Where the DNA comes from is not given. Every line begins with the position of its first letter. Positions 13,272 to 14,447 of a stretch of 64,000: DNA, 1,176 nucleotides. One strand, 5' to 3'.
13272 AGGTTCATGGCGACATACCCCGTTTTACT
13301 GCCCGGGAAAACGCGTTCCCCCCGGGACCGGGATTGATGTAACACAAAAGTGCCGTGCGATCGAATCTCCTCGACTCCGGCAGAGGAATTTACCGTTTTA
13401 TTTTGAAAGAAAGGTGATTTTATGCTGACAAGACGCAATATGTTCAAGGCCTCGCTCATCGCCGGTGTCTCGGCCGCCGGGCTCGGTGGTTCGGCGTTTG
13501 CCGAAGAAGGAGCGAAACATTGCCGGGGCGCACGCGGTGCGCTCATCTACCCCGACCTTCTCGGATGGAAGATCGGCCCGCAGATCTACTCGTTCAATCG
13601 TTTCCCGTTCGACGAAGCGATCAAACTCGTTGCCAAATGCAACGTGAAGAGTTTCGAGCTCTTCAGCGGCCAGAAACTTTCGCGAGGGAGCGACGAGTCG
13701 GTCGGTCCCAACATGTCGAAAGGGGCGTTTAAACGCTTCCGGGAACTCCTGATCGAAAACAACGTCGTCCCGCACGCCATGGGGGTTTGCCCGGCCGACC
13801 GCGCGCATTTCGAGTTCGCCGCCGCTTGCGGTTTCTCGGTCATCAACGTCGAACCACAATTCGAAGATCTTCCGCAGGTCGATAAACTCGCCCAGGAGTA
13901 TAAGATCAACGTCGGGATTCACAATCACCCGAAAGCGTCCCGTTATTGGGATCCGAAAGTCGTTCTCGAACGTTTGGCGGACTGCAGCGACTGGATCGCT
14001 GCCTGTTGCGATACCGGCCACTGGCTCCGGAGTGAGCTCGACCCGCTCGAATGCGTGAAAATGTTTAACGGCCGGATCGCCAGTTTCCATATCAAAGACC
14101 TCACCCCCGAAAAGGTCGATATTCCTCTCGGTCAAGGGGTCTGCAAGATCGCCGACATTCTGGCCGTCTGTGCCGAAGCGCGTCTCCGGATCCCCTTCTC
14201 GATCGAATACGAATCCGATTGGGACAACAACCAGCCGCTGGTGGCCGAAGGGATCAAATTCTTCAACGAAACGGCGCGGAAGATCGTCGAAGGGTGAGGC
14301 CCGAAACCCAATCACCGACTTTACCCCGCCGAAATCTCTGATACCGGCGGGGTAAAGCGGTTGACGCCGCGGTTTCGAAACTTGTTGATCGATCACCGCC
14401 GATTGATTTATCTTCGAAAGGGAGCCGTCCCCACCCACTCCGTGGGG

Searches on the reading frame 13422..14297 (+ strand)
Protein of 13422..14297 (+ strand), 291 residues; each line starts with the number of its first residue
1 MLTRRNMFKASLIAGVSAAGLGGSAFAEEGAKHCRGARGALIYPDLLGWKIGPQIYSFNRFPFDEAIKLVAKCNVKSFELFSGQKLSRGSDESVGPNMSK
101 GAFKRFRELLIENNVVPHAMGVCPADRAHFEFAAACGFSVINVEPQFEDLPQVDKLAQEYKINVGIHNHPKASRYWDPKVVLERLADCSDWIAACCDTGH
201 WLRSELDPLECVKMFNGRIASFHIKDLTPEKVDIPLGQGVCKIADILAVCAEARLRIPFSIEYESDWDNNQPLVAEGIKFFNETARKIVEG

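Call 45: search_protein_families(library=ncbifam, proteins=[window:13422-14297:+], max_evalue=0.001)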
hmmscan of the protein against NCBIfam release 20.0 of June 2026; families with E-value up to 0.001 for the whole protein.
window:13422-14297:+ (291 aa): 3 families
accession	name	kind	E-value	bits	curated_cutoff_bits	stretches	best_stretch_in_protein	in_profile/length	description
TIGR04379.1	myo_inos_iolE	equivalog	2.1e-06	27.5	290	1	136-230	121-215/290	myo-inosose-2 dehydratase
NF009688.0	PRK13209.1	subfamily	2.6e-05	23.4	317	1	190-287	180-279/286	L-ribulose-5-phosphate 3-epimerase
TIGR00542.1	hxl6Piso_put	equivalog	3.2e-05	23.4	272.15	1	189-273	174-258/279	L-ribulose-5-phosphate 3-epimerase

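Call 75: search_protein_families(library=padloc, proteins=[window:13422-14294:+], max_evalue=1)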
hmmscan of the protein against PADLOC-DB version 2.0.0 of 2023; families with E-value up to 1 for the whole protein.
window:13422-14294:+ (291 aa): 0 families
